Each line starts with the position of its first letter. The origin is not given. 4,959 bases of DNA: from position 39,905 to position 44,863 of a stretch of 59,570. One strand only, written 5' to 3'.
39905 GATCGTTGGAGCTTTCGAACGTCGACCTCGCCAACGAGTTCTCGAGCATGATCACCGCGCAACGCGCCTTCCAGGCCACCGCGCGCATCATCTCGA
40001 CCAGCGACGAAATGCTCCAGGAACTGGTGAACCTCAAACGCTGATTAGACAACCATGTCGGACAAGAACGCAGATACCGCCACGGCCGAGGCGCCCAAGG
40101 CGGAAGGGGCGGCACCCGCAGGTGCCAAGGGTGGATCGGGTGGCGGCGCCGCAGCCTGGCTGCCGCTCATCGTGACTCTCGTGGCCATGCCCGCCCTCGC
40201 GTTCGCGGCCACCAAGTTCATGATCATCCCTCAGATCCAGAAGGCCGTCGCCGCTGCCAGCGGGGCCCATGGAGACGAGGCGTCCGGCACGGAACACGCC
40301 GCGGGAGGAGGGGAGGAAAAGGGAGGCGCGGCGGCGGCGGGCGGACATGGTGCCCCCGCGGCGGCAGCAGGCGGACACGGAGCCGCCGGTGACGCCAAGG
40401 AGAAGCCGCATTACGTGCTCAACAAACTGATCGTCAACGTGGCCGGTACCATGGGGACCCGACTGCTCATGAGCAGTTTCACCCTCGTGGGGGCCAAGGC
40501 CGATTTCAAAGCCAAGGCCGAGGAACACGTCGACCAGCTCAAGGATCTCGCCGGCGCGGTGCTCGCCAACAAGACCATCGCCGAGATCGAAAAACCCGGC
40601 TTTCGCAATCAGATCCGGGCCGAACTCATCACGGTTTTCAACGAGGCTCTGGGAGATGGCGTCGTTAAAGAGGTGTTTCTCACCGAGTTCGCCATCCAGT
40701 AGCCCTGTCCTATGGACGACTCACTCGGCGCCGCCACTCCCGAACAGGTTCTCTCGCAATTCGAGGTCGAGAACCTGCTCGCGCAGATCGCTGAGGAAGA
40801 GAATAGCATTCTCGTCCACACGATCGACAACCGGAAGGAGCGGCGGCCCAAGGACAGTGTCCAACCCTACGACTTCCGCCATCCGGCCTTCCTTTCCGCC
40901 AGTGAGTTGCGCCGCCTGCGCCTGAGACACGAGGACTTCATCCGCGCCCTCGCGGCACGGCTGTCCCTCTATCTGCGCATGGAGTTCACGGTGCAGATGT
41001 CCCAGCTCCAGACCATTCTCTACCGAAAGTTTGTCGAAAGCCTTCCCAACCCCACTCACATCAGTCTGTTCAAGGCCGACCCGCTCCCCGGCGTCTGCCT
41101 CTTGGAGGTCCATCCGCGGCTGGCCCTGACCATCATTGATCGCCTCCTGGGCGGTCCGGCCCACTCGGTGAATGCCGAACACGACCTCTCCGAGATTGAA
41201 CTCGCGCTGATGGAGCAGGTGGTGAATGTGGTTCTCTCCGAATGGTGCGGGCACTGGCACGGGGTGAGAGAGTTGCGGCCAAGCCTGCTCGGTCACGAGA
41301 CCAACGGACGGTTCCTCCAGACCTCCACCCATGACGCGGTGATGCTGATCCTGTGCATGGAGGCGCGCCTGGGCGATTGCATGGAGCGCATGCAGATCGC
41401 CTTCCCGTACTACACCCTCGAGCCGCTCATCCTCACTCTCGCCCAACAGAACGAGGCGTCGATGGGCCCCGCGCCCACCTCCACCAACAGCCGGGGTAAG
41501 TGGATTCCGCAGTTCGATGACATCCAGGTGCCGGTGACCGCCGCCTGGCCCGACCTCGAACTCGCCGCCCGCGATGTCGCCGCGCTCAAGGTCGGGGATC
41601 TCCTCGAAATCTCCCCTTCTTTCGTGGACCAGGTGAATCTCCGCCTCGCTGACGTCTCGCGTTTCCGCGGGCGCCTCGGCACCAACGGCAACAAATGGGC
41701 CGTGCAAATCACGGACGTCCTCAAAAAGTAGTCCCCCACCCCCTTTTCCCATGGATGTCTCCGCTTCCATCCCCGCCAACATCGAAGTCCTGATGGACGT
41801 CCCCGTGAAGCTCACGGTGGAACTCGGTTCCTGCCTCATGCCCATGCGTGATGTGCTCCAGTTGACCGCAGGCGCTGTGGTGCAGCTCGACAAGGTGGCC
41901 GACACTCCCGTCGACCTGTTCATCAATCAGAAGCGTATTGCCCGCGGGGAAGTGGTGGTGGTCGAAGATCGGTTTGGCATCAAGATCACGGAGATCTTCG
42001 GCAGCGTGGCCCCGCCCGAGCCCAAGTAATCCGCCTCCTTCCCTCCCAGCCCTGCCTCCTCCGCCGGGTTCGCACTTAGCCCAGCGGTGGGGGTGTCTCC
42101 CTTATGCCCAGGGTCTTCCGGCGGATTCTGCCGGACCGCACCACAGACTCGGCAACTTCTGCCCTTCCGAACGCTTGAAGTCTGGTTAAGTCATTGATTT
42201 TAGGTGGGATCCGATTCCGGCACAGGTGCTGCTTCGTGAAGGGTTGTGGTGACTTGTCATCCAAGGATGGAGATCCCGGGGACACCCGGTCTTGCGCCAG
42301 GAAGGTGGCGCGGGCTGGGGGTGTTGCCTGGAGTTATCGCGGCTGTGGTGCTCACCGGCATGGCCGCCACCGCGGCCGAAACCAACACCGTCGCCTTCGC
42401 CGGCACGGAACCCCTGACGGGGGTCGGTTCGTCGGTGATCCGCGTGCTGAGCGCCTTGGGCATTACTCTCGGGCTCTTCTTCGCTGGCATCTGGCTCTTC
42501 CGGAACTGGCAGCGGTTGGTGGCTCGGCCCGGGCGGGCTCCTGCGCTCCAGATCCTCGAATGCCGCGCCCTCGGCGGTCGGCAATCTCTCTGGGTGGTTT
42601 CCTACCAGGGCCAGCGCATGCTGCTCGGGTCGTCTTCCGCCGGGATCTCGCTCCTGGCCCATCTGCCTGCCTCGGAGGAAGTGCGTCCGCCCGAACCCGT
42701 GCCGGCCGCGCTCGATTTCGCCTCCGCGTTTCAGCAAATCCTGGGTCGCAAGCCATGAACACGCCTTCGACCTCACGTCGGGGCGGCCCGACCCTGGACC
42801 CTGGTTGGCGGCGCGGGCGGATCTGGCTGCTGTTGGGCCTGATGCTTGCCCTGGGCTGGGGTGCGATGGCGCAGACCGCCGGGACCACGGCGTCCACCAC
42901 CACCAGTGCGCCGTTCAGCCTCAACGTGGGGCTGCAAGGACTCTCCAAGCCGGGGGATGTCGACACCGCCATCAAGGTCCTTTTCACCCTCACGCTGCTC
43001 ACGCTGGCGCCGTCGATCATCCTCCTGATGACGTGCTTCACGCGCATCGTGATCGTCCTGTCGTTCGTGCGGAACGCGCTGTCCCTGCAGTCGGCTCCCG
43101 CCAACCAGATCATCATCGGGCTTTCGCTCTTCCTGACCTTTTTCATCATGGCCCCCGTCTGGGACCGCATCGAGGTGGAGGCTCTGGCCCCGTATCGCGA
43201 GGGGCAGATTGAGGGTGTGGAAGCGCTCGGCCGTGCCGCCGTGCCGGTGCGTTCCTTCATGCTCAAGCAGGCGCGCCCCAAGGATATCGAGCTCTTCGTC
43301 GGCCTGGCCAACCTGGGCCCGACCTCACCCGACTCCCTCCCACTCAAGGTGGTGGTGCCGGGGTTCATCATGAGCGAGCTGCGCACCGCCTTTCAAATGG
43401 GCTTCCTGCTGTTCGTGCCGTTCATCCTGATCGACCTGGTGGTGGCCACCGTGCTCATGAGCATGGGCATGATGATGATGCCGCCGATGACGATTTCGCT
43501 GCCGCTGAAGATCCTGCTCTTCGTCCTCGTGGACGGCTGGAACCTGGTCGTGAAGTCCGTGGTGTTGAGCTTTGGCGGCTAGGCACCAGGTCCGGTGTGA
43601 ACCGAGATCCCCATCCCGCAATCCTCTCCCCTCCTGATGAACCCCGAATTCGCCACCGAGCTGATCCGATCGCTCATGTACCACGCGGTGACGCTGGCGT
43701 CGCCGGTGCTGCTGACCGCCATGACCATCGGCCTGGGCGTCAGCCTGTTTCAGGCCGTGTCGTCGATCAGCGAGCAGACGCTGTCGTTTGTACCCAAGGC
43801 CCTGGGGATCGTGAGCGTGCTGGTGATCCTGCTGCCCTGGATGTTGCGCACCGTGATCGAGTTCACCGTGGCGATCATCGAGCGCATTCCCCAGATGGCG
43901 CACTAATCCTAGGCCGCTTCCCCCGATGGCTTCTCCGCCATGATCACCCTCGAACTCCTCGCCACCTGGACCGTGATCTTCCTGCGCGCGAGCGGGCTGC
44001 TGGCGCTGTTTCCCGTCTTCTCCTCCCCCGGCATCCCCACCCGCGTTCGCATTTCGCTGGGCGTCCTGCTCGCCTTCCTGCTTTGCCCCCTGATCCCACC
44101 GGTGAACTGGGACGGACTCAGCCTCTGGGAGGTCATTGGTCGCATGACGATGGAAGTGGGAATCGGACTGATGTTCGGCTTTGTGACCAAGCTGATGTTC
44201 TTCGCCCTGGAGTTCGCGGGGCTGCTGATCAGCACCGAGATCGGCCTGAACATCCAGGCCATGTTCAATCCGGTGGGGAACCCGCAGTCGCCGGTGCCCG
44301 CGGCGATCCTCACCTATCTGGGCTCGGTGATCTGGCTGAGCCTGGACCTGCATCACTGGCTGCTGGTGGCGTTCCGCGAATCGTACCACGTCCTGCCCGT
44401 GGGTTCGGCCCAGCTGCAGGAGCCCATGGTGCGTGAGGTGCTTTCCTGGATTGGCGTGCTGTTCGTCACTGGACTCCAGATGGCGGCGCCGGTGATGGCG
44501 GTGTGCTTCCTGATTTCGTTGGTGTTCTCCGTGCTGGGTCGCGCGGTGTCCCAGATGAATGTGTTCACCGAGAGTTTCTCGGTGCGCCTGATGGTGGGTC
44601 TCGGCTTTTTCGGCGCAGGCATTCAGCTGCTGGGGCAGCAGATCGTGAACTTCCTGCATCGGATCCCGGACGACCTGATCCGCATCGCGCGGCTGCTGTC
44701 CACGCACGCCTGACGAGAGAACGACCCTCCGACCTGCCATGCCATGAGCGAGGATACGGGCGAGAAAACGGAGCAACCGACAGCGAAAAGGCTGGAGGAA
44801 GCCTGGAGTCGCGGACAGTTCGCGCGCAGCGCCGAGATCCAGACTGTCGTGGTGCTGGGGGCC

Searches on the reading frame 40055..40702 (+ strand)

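Call 8: search_protein_families(library=pfam, proteins=[window:40055-40702:+], max_evalue=0.00001)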
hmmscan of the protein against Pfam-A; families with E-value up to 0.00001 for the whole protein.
window:40055-40702:+ (215 aa): 1 family
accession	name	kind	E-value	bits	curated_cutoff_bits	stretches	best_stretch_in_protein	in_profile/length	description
PF03748.19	FliL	-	1.1e-11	45.6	24.6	1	122-215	4-103/103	Flagellar basal body-associated protein FliL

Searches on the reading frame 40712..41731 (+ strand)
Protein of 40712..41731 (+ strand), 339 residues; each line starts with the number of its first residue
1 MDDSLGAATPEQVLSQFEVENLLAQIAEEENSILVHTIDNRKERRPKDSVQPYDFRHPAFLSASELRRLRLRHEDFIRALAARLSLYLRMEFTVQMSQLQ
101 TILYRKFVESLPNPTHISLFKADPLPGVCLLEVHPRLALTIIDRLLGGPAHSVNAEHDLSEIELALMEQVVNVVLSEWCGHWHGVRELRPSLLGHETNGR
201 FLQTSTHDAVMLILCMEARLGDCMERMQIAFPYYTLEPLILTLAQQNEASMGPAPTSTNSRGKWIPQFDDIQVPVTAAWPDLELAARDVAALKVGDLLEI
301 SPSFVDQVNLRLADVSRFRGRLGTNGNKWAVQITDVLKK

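Call 8: search_protein_families(library=pfam, proteins=[window:40712-41731:+], max_evalue=0.00001)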
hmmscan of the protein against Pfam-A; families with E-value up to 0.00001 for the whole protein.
window:40712-41731:+ (339 aa): 2 families
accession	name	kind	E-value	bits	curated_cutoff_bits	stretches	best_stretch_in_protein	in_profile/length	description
PF02154.20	FliM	-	1.7e-39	136.2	27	1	53-241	1-190/192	Flagellar motor switch protein FliM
PF01052.25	FliMN_C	-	1.1e-12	48.1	23.8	1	268-337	3-72/73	Type III flagellar switch regulator (C-ring) FliN C-term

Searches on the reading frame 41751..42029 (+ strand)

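Call 51: search_protein_families(library=pfam, proteins=[window:41751-42029:+], max_evalue=0.00001)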
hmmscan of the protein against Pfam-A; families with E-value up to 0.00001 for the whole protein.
window:41751-42029:+ (92 aa): 1 family
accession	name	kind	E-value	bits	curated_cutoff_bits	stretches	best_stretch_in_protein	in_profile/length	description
PF01052.25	FliMN_C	-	2.8e-24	85.3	23.8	1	14-82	3-71/73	Type III flagellar switch regulator (C-ring) FliN C-term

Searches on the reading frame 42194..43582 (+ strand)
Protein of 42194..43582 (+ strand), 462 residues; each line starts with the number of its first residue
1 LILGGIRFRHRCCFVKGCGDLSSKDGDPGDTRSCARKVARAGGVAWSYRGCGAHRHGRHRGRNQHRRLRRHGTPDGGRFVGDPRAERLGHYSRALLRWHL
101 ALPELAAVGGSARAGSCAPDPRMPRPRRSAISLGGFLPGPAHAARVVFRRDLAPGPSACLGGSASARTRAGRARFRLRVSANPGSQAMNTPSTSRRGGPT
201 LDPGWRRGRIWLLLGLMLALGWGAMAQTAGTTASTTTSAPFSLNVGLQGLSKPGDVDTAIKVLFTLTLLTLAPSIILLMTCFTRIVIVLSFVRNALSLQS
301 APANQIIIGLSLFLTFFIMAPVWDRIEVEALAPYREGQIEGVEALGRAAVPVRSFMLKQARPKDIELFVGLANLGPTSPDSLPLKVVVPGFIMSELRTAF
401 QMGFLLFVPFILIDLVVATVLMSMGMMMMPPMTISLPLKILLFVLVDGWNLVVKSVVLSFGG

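Call 51: search_protein_families(library=pfam, proteins=[window:42194-43582:+], max_evalue=0.00001)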
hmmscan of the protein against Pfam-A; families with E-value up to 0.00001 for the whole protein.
window:42194-43582:+ (462 aa): 1 family
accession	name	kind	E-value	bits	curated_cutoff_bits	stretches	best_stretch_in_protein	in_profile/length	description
PF00813.25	FliP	-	7.7e-77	258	26.9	1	266-455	2-190/191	FliP family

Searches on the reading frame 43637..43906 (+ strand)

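Call 51: search_protein_families(library=pfam, proteins=[window:43637-43906:+], max_evalue=0.00001)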
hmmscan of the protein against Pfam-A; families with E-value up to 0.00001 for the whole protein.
window:43637-43906:+ (89 aa): 1 family
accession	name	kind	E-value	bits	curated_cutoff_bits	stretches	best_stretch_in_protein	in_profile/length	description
PF01313.24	Bac_export_3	-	1.1e-23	83.4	25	1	7-77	3-73/74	Bacterial export proteins, family 3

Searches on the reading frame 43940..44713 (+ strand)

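Call 51: search_protein_families(library=pfam, proteins=[window:43940-44713:+], max_evalue=0.00001)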
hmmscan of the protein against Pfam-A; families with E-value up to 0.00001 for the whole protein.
window:43940-44713:+ (257 aa): 1 family
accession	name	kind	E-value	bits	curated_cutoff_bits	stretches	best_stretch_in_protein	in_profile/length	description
PF01311.25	Bac_export_1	-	3.6e-51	174.4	27.8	1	8-239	2-227/230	Bacterial export proteins, family 1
